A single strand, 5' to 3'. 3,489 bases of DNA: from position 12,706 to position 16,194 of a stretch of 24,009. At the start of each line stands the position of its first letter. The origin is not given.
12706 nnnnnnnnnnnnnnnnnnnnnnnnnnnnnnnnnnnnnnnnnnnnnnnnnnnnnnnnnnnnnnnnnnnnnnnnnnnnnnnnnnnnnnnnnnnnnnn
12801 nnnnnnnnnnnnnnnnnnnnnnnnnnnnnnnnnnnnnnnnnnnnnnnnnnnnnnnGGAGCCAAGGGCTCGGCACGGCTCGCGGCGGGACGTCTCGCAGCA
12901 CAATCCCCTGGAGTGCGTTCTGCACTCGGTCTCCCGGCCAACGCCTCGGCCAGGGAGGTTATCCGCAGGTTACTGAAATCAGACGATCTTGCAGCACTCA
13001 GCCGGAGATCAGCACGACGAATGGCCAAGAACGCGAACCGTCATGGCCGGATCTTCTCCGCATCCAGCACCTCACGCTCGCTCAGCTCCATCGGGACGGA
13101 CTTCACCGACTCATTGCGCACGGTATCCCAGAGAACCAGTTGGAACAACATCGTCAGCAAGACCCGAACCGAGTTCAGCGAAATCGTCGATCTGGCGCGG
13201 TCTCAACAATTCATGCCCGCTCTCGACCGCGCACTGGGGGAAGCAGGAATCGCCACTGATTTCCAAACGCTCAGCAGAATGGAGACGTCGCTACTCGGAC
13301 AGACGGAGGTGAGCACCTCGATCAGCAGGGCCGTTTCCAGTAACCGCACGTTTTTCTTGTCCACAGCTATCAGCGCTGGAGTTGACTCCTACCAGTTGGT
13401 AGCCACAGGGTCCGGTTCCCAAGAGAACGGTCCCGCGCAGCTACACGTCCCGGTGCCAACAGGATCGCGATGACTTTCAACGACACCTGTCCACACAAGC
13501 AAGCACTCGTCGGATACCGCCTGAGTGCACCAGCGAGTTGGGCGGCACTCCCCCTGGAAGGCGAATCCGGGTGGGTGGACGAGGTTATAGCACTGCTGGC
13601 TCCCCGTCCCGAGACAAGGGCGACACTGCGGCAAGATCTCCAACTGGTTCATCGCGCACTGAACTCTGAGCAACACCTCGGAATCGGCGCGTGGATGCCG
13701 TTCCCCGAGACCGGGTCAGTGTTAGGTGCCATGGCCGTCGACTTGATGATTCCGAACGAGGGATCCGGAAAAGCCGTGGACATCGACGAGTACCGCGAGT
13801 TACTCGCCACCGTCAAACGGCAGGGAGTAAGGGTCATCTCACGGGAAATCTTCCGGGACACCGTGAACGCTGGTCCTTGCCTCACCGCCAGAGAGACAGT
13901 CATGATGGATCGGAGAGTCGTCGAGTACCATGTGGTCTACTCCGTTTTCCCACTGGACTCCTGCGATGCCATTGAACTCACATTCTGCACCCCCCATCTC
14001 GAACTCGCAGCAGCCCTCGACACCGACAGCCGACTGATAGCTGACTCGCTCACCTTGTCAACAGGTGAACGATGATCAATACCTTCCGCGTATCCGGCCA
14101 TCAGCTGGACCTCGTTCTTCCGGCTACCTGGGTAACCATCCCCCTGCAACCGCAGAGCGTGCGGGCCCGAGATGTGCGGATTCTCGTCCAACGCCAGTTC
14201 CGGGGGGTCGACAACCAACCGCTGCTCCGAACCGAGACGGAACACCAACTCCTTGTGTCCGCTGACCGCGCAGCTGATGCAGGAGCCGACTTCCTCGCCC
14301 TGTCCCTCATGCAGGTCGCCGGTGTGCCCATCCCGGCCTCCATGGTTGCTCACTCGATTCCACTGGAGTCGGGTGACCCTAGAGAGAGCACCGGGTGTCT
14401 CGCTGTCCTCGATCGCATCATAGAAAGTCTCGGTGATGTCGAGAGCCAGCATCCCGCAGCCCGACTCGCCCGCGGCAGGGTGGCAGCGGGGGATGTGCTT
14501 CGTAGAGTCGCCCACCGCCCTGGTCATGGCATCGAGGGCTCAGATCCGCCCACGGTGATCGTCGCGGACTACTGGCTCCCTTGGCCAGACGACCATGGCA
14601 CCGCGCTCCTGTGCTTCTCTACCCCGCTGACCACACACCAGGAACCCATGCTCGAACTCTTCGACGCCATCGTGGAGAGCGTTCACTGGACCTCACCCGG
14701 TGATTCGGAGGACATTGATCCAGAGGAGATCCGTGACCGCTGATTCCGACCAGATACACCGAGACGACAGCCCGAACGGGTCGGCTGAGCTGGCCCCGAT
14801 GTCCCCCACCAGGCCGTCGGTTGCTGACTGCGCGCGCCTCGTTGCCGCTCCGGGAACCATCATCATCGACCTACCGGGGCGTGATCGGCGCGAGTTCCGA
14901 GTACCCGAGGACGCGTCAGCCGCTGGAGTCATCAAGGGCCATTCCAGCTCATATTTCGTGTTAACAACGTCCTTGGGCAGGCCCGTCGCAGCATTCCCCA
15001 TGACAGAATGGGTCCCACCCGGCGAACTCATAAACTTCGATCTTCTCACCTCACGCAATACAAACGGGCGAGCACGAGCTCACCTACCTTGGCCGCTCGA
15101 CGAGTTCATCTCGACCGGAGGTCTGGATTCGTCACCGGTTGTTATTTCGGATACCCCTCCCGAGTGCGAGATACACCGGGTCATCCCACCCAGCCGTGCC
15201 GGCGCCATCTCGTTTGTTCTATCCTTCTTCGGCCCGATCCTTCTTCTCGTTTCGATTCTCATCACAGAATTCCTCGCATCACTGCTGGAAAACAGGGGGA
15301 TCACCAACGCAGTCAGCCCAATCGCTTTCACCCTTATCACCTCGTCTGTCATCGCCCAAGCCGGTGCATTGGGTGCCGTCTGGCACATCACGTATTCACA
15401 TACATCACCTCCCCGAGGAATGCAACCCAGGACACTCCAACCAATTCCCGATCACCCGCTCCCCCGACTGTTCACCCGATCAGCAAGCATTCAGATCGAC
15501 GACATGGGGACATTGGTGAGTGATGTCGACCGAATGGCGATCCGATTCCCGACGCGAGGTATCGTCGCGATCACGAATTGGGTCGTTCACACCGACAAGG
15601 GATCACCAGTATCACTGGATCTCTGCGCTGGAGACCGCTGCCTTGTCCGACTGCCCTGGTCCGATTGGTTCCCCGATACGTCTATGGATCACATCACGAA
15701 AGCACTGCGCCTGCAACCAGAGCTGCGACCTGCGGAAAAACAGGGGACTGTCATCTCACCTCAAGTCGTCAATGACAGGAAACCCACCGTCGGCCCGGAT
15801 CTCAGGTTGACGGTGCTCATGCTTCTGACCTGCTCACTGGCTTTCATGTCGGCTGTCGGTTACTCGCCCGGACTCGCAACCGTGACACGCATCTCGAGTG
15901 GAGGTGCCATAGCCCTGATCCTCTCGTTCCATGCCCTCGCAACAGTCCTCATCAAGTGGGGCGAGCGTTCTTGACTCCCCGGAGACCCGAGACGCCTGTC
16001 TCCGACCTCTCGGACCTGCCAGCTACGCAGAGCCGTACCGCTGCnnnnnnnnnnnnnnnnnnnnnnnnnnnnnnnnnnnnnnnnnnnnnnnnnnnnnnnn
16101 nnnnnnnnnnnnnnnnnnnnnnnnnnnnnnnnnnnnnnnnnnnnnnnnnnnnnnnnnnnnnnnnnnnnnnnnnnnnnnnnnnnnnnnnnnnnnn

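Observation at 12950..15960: Roughly 3 kb low-GC block starting inside gene 2 and ending exactly at the P1/P2 paralog boundary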

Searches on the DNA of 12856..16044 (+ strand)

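Call 97: search_dna_similar(query=window:12856-16044:+, collection=plasmids, mode=distant, max_rows=8)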
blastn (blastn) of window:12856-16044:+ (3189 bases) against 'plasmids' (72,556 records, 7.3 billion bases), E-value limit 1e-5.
No match.

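Call 98: search_dna_similar(query=window:12856-16044:+, collection=phages, mode=distant, max_rows=8)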
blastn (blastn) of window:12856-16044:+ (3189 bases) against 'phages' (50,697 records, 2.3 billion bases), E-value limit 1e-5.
No match.

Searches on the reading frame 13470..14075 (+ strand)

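Call 5: search_protein_families(library=pfam, proteins=[window:13470-14075:+], max_evalue=1)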
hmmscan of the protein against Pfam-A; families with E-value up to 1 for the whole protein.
window:13470-14075:+ (201 aa): 2 families
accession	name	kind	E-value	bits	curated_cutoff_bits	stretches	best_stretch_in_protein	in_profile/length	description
PF07207.16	Lir1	-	0.0013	19.5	25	1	136-185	43-92/135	Light regulated protein Lir1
PF00155.27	Aminotran_1_2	-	0.023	14.3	19.7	1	96-158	156-216/361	Aminotransferase class I and II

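Call 6: search_protein_families(library=ncbifam, proteins=[window:13470-14075:+], max_evalue=1)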
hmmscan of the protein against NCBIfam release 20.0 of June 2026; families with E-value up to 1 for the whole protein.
window:13470-14075:+ (201 aa): 0 families

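Call 90: search_protein_families(library=padloc, proteins=[window:13470-14075:+], max_evalue=0.01)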
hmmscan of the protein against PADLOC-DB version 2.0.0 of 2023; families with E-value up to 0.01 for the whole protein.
window:13470-14075:+ (201 aa): 0 families

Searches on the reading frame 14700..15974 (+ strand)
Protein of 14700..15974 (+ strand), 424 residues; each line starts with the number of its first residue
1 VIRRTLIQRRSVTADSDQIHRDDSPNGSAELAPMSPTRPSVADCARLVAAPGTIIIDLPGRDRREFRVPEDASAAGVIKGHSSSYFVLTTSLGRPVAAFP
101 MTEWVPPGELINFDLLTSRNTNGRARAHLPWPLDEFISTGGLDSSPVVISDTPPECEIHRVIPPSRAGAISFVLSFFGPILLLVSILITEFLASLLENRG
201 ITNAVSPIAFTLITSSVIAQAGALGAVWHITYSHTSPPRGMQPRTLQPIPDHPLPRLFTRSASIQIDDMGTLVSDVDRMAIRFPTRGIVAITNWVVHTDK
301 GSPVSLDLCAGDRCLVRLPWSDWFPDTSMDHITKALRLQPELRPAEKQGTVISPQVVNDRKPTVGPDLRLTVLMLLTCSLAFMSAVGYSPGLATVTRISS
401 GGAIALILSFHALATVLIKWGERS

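Call 5: search_protein_families(library=pfam, proteins=[window:14700-15974:+], max_evalue=1)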
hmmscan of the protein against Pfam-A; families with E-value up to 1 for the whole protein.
window:14700-15974:+ (424 aa): 0 families

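Call 6: search_protein_families(library=ncbifam, proteins=[window:14700-15974:+], max_evalue=1)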
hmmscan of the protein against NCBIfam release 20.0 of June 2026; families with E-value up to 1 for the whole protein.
window:14700-15974:+ (424 aa): 0 families

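Call 17: find_homologous_proteins(query=window:14700-15974:+)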
Query window:14700-15974:+: 8000 candidates shared short words with the query, none scored E <= 0.001.

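Call 41: find_related_loci(query=window:14700-15971:+, collection=metagenome_contigs, flank=10000)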
Query window:14700-15971:+ (424 aa) in metagenome_contigs; peptide patterns used: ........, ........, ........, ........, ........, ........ (x = any residue, [..] = any of these).
71 stretches matched a pattern; 1 encode a relative of the query (tblastn E <= 1e-3); 1 distinct loci.
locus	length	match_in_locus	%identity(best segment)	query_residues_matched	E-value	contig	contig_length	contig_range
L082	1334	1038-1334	99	1-99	3e-62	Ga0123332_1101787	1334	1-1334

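Call 75: find_encoding_contigs(protein=window:14700-15974:+, flank=10000)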
Protein window:14700-15974:+ (424 aa): no gene with exactly this product is on record in the collection.

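Call 78: find_encoding_contigs(protein=window:14733-15974:+, flank=10000)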
Protein window:14733-15974:+ (413 aa): no gene with exactly this product is on record in the collection.

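Call 90: search_protein_families(library=padloc, proteins=[window:14700-15974:+], max_evalue=0.01)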
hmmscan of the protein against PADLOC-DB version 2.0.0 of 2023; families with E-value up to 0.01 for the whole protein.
window:14700-15974:+ (424 aa): 0 families

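Call 100: search_dna_similar(query=window:14700-15971:+, collection=plasmids, mode=protein, max_rows=8)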
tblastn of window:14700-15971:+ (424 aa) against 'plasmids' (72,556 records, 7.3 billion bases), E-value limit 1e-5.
No match.
